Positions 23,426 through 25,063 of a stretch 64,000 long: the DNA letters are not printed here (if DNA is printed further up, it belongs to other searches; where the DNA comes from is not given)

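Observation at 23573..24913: HD-GYP domain with eroded metal-binding residues but intact GYP loop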

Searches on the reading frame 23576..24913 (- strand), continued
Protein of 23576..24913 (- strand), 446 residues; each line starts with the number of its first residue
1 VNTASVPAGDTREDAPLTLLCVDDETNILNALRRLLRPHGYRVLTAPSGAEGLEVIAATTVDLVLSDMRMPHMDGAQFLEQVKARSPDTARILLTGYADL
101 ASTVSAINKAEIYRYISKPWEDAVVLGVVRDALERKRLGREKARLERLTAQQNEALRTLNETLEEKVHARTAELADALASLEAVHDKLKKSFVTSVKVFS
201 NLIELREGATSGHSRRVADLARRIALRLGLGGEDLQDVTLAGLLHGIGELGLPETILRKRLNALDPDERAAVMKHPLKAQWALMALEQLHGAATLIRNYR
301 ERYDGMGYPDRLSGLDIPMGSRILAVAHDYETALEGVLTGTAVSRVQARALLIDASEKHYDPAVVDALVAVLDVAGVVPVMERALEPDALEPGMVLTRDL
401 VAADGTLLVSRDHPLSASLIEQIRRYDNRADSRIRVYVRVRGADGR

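Call 61: find_related_loci(query=window:23576-24913:-, collection=metagenome_contigs, flank=7000)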
Query window:23576-24913:- (446 aa) in metagenome_contigs; peptide patterns used: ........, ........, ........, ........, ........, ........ (x = any residue, [..] = any of these).
600 stretches matched a pattern (row limit reached: there are more); 444 encode a relative of the query (tblastn E <= 1e-3); the best 80 are kept; 80 distinct loci.
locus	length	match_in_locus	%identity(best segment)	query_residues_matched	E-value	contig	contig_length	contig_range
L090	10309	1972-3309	58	2-445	1e-160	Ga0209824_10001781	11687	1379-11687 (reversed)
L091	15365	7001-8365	54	1-446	3e-153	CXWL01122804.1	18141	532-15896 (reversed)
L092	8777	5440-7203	55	10-441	6e-153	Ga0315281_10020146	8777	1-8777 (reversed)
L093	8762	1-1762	54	19-441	1e-150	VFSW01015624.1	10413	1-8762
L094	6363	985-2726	54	18-446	7e-151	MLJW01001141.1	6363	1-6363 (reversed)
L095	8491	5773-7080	53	4-441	1e-149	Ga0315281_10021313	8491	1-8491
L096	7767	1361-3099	53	3-442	1e-149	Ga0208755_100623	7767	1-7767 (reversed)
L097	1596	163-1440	56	18-442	2e-162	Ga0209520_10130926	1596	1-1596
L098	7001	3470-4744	55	3-424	1e-147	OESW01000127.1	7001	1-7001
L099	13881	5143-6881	51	3-442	3e-147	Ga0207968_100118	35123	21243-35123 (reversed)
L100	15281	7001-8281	54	13-438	6e-147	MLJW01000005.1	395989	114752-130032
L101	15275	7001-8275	58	16-439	2e-146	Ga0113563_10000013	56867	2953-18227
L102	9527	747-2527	54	1-439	1e-146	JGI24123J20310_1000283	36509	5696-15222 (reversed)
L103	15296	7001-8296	53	5-438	5e-146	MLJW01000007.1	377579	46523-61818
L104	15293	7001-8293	52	6-438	1e-145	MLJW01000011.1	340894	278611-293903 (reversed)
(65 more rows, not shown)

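Call 70: search_protein_families(library=pfam, alignment_id=A3, max_evalue=0.00001)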
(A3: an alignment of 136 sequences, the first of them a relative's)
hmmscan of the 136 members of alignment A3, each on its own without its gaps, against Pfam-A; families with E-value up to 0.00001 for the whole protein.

A. member 1, L001:8712-10001:+ (430 aa): 2 families
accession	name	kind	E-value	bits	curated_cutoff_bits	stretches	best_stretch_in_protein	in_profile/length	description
PF00072.30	Response_reg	-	1.3e-26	93.3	30.2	1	16-125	1-108/111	Response regulator receiver domain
PF02518.31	HATPase_c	-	1.1e-25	90.6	26.4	1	314-419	3-110/111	Histidine kinase-, DNA gyrase B-, and HSP90-like ATPase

B. families by the number of members that match (of 136 scanned): 41 families (the first 25 are shown)
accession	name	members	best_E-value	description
PF02518.31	HATPase_c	50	1.3e-29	Histidine kinase-, DNA gyrase B-, and HSP90-like ATPase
PF00072.30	Response_reg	41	1.1e-38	Response regulator receiver domain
PF08668.18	HDOD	15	2.8e-58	HDOD domain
PF13426.13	PAS_9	13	3.6e-23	PAS domain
PF00989.32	PAS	13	2.1e-21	PAS fold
PF08448.16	PAS_4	13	5.6e-15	PAS fold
PF00512.31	HisKA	12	1.5e-08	His Kinase A (phospho-acceptor) domain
PF08447.18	PAS_3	11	1.5e-22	PAS fold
PF01966.28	HD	10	4.5e-20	HD domain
PF13185.12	GAF_2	9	2.5e-15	GAF domain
PF01590.32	GAF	9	1.5e-11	GAF domain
PF08495.15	FIST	7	1e-48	FIST N domain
PF10442.14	FIST_C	7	1.5e-39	FIST C domain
PF01814.28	Hemerythrin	5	9.4e-13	Hemerythrin HHE cation binding domain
PF13188.13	PAS_8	5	1.9e-12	PAS domain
PF13487.12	HD_5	1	1.7e-35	HD domain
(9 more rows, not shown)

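Call 71: search_protein_representatives(protein=window:23576-24913:-)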
Query: 446 residues. Proteins with E-value up to 0.001 (for the whole library): 480879; up to 1e-10: 100813; up to 1e-30: 3441. The best 150 are listed.
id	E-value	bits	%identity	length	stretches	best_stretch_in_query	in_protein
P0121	3.6e-127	441.4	53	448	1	13-439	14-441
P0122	6.5e-119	414.2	48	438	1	11-437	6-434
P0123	8.0e-118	410.6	50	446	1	15-446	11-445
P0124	2.3e-115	402.5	50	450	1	14-438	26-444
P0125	2.6e-114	399.1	36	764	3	10-428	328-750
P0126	4.6e-113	395.0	46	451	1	12-440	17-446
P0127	8.9e-111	387.4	44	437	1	13-439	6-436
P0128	5.2e-110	384.9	49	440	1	17-440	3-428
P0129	7.8e-110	384.3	47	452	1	13-442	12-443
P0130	2.2e-109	382.8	45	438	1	19-441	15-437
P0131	1.8e-108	379.8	47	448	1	13-439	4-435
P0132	5.7e-108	378.2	47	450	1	14-430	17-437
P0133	1.0e-107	377.4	47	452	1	15-438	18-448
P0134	4.0e-107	375.4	48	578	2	2-367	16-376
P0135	5.2e-106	371.7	45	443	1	14-435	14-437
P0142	1.0e-101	357.6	45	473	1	11-438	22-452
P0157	8.9e-97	341.3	54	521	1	10-332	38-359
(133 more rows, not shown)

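Call 75: list_cluster_members(proteins=[P0142, P0157, P0001])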
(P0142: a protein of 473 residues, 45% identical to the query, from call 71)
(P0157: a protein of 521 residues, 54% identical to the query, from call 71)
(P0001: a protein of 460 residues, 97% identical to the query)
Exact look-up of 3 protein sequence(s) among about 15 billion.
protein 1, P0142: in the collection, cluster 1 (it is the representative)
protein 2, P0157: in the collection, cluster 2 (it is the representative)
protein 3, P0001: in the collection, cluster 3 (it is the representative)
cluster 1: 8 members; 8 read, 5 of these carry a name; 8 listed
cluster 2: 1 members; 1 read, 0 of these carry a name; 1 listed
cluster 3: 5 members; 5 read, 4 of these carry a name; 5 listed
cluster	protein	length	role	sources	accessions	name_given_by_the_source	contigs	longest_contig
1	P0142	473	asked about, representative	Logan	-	-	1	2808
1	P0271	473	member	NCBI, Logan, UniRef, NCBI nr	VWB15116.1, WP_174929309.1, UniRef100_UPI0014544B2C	two-component system response regulator [Burkholderia lata] | HD domain-containing phosphohydrolase n=1 Tax=Burkholderia lata (strain ATCC 17760 / DSM ... | HD domain-containing phosphohydrolase [Burkholderia lata]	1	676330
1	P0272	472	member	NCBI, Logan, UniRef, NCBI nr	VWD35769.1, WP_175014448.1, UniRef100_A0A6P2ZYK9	two-component system response regulator [Burkholderia lata] | Two-component system response regulator n=1 Tax=Burkholderia lata (strain ATCC 17760 / ... | HD domain-containing phosphohydrolase [Burkholderia lata]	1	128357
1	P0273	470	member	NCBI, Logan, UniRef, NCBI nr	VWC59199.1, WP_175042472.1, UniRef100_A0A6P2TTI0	two-component system response regulator [Burkholderia lata] | Two-component system response regulator n=1 Tax=Burkholderia lata (strain ATCC 17760 / ... | HD domain-containing phosphohydrolase [Burkholderia lata]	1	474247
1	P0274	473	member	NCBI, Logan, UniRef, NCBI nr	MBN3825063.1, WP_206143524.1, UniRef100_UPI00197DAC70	response regulator [Burkholderia sp. Ac-20384] | HD domain-containing phosphohydrolase n=1 Tax=Burkholderia sp. Ac-20384 TaxID=2703902 ... | HD domain-containing phosphohydrolase [Burkholderia sp. Ac-20384]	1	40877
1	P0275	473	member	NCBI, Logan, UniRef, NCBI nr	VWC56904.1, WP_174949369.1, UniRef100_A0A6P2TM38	HD domain-containing phosphohydrolase [Burkholderia lata] | Two-component system response regulator n=1 Tax=Burkholderia lata (strain ATCC 17760 / ...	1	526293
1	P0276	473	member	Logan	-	-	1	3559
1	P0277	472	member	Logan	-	-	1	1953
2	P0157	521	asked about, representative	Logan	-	-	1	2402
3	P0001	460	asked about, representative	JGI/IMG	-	response regulator RpfG family c-di-GMP phosphodiesterase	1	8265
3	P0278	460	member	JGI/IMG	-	response regulator RpfG family c-di-GMP phosphodiesterase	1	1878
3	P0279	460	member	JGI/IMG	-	response regulator RpfG family c-di-GMP phosphodiesterase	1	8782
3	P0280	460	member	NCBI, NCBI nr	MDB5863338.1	MAG: Cyclic di-GMP phosphodiesterase response regulator RpfG [Betaproteobacteria ... | Cyclic di-GMP phosphodiesterase response regulator RpfG [Betaproteobacteria bacterium]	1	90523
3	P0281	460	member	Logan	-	-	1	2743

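Call 77: find_encoding_contigs(protein=P0271, flank=5000, max_places=1)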
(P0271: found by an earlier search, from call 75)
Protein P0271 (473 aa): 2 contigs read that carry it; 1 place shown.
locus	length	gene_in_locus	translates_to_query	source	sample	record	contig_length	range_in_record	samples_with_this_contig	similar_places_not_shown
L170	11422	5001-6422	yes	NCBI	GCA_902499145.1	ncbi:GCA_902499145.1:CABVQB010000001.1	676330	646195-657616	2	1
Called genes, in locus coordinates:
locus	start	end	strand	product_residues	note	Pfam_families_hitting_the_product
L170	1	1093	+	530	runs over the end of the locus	PF05222:AlaDh_PNT_N, PF01262:AlaDh_PNT_C, PF12769:PNTB_4TM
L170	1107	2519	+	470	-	PF02233:PNTB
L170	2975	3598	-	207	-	PF00005:ABC_tran, PF13304:AAA_21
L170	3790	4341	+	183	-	PF07719:TPR_2 (faint)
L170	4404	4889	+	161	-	PF00583:Acetyltransf_1, PF13673:Acetyltransf_10, PF13508:Acetyltransf_7, PF14542:Acetyltransf_CG (faint)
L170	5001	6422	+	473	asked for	PF00072:Response_reg, PF13487:HD_5, PF01966:HD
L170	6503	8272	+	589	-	PF03707:MHYT, PF00512:HisKA (weak), PF02518:HATPase_c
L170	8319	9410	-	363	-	PF00756:Esterase (weak), PF10503:Esterase_PHB, PF00561:Abhydrolase_1, PF12146:Hydrolase_4 (faint), PF00326:Peptidase_S9 (weak)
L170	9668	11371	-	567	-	PF11775:CobT_C, PF00092:VWA (faint)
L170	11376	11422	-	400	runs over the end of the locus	PF07728:AAA_5, PF08406:CbbQ_C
